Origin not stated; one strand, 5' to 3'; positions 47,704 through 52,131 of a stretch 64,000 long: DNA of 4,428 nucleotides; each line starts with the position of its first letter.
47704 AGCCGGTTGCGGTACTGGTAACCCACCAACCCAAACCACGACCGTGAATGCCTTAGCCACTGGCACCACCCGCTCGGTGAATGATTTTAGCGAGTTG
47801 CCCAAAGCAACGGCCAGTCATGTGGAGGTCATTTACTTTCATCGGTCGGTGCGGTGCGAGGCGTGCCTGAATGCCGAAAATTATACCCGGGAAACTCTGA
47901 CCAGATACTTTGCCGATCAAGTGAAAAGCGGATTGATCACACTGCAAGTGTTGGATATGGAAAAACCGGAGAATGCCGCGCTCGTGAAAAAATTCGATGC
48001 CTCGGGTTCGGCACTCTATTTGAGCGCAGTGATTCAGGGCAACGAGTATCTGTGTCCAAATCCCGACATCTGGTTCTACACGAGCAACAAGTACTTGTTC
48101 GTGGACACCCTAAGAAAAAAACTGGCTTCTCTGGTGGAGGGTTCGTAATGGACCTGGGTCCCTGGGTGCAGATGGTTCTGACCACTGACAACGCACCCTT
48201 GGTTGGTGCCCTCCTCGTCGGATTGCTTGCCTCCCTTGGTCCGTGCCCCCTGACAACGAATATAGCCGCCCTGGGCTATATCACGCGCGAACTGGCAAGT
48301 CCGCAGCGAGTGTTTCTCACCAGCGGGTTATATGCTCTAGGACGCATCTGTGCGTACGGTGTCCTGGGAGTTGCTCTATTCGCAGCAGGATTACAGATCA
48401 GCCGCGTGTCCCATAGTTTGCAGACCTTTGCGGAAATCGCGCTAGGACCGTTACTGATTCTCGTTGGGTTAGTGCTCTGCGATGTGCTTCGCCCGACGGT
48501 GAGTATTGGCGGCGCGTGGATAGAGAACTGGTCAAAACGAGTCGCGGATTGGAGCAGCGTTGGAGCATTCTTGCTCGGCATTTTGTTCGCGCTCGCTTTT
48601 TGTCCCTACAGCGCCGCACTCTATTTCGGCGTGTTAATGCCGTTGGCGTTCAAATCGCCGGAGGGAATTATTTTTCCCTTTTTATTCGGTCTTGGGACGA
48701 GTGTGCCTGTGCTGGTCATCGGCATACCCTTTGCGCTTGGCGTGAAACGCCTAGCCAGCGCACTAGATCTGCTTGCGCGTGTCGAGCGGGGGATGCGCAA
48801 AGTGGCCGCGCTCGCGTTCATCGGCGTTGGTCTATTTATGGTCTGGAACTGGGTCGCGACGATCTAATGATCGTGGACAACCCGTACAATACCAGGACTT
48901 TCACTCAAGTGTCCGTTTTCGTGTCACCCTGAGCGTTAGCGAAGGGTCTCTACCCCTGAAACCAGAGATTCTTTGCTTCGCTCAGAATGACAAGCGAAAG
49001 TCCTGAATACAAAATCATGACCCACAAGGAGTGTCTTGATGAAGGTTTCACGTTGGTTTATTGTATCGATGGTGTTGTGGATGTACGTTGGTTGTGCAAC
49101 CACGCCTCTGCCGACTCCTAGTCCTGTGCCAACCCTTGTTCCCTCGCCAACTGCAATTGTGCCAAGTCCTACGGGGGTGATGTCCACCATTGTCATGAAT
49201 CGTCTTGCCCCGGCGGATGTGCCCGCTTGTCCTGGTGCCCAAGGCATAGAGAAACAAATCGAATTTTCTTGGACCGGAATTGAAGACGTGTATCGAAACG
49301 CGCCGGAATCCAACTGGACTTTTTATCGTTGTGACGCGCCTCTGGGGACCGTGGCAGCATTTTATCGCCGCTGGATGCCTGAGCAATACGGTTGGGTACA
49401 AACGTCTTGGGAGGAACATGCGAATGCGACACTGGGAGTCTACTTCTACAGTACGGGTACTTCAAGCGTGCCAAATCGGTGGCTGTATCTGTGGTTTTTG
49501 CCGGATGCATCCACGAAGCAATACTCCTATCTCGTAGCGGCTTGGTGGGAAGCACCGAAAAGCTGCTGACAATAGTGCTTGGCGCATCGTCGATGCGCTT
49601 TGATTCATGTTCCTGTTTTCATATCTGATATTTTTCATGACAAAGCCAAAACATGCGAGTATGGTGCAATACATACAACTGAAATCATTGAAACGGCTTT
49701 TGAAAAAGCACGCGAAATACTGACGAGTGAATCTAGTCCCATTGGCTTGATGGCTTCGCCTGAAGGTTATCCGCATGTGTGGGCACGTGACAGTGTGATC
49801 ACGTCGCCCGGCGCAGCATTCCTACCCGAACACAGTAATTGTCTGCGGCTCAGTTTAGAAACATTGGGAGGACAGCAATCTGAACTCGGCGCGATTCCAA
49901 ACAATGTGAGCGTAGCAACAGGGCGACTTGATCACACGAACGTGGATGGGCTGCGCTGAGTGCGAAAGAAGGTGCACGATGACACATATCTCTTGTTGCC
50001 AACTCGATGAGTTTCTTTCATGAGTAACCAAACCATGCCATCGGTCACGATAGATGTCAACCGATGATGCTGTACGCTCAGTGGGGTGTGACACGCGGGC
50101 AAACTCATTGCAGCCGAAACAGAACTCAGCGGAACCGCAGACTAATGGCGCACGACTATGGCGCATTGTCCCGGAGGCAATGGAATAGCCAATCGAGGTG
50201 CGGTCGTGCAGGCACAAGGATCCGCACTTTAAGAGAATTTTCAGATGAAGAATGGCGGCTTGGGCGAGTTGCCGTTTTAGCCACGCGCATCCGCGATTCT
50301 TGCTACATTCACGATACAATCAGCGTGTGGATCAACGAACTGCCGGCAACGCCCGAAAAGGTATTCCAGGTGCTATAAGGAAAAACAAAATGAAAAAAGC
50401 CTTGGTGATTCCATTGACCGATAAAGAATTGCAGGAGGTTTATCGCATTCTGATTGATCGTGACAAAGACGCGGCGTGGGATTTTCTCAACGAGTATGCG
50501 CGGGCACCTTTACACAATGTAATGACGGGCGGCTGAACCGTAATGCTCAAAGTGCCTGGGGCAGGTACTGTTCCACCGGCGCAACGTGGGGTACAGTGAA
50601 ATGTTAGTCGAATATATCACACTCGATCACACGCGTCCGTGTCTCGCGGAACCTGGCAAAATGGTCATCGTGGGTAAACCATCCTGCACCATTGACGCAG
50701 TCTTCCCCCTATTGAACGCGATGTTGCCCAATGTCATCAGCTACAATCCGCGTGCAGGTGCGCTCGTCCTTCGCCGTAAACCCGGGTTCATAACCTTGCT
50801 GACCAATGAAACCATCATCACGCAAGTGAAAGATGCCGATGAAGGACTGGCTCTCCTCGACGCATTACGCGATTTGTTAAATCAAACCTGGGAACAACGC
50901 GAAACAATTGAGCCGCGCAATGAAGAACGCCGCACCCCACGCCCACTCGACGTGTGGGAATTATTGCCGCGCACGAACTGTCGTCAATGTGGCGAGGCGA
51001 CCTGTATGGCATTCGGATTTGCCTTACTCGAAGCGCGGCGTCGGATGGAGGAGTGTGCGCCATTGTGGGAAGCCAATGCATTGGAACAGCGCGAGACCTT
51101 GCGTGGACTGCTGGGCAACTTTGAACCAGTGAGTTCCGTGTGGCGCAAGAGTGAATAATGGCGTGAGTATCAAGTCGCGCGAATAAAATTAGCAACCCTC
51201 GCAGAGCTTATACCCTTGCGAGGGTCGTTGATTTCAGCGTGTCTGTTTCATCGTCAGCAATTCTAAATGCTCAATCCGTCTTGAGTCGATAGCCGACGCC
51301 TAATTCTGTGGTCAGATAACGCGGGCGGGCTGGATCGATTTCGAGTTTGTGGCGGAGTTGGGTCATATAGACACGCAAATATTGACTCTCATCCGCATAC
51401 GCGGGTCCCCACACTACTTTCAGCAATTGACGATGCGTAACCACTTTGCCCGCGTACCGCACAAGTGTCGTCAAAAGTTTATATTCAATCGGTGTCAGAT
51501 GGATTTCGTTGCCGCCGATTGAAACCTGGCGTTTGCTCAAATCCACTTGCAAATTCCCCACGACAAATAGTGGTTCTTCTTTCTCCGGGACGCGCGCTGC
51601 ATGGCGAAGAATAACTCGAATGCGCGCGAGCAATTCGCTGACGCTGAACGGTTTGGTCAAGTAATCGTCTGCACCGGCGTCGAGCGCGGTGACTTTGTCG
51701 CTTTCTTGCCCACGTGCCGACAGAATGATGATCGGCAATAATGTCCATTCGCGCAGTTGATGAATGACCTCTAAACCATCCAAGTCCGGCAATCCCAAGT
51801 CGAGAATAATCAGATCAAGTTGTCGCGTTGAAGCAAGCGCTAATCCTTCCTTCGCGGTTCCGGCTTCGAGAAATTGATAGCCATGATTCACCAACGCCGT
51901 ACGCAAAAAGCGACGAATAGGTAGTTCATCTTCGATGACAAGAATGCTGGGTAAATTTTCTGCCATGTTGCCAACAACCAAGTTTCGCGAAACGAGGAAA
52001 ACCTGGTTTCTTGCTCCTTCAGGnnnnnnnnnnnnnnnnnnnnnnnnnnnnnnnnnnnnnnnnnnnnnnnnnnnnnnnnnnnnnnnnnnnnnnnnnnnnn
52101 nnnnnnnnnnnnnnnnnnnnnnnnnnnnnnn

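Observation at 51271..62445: kdp locus with three KdpD-type kinases, two of which lack the phospho-accepting histidine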

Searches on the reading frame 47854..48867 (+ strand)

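Call 61: search_protein_families(library=pfam, proteins=[window:47854-48867:+], max_evalue=0.001)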
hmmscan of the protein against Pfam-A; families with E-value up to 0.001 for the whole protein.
window:47854-48867:+ (337 aa): 2 families
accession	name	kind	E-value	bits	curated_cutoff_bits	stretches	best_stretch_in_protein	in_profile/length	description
PF13386.12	DsbD_2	-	2.6e-19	70.3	24.9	1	119-326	2-197/199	Cytochrome C biogenesis protein transmembrane region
PF02683.22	DsbD_TM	-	2.3e-08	34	27.1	1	116-292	5-184/219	Cytochrome C biogenesis protein transmembrane domain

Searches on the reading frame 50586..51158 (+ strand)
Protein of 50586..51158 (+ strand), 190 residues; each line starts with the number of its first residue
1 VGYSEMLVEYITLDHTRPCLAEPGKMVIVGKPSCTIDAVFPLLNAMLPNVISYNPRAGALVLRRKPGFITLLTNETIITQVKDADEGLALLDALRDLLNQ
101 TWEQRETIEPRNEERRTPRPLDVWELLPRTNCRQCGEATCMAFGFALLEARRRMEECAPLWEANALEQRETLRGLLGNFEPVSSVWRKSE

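Call 61: search_protein_families(library=pfam, proteins=[window:50586-51158:+], max_evalue=0.001)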
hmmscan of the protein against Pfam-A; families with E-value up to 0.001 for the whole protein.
window:50586-51158:+ (190 aa): 1 family
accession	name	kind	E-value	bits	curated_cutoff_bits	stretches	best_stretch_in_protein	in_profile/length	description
PF04060.18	FeS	-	9.7e-10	38.5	23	1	127-159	1-33/33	Putative Fe-S cluster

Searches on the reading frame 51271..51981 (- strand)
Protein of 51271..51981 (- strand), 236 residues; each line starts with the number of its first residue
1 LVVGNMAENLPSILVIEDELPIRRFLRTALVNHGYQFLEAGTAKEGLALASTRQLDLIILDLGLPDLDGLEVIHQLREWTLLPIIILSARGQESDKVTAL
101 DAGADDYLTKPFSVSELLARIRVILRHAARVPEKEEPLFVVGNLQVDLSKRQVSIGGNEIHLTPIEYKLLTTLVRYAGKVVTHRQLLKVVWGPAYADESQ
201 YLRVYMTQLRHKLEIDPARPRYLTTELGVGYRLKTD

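Call 4: search_protein_families(library=pfam, proteins=[window:51271-51981:-], max_evalue=0.01)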
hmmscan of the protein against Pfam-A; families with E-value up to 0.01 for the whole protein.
window:51271-51981:- (236 aa): 2 families
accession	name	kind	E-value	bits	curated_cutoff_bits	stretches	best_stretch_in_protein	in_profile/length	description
PF00072.30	Response_reg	-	4.6e-28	98.1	30.2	1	13-122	1-111/111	Response regulator receiver domain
PF00486.34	Trans_reg_C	-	3e-22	78.9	26.2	1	157-233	1-77/77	Transcriptional regulatory protein, C terminal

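Call 5: search_protein_families(library=ncbifam, proteins=[window:51271-51981:-], max_evalue=0.01)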
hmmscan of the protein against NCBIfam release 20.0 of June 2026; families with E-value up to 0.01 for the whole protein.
window:51271-51981:- (236 aa): 105 families (the best 25 are shown)
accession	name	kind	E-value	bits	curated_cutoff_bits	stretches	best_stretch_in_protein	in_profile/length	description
NF007820.0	PRK10529.1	equivalog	1.2e-87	293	325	1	12-233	3-223/225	two-component system response regulator KdpE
NF045944.1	ResRegRpaBCyano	equivalog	4.4e-57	193.1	330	1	14-234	1-228/229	response regulator transcription factor RpaB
NF040689.1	MtrAB_MtrA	equivalog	1.1e-54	185.1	300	1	13-232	1-217/219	MtrAB system response regulator MtrA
TIGR02154.1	PhoB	equivalog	7.7e-54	182.4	296.2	1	12-233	4-225/226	phosphate regulon transcriptional regulator PhoB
NF033117.2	vanR_ACDEGLN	exception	2e-50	171.5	350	1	13-233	1-225/226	VanR-ABDEGLN family response regulator transcription factor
NF040534.1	resp_reg_YycF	equivalog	5.8e-50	169.7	340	1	13-235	3-229/231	response regulator YycF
TIGR01387.1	cztR_silR_copR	subfamily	9e-49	166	279.2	1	13-233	1-218/218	heavy metal response regulator transcription factor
NF041733.1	resp_reg_CseB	equivalog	4.4e-48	163.6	350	1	12-234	2-227/228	two-component system response regulator CseB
NF008296.0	PRK11083.1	equivalog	8.9e-48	162.7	273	1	11-235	4-227/228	two-component system response regulator CreB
NF007005.1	PRK09468.1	equivalog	8.9e-46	156.2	331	1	12-232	5-230/237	osmolarity response regulator transcription factor OmpR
NF007928.2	PRK10643.1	equivalog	1.1e-45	155.9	330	1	13-233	3-216/216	two-component system response regulator PmrA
NF033120.0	vanR_FM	exception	1.1e-44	152.8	460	1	12-233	5-229/231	vancomycin resistance response regulator transcription factor, VanR-F/VanR-M family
NF053854.1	RespRegPhoBBctds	equivalog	5.7e-44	150.1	270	1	13-233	1-224/225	two-component system response regulator PhoB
NF008078.0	PRK10816.1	equivalog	1.7e-43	148.7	336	1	13-234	3-221/223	two-component system response regulator PhoP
NF045991.1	RespRegCtrARhodob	equivalog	4.4e-43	147.6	350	1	13-234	3-222/224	response regulator transcription factor CtrA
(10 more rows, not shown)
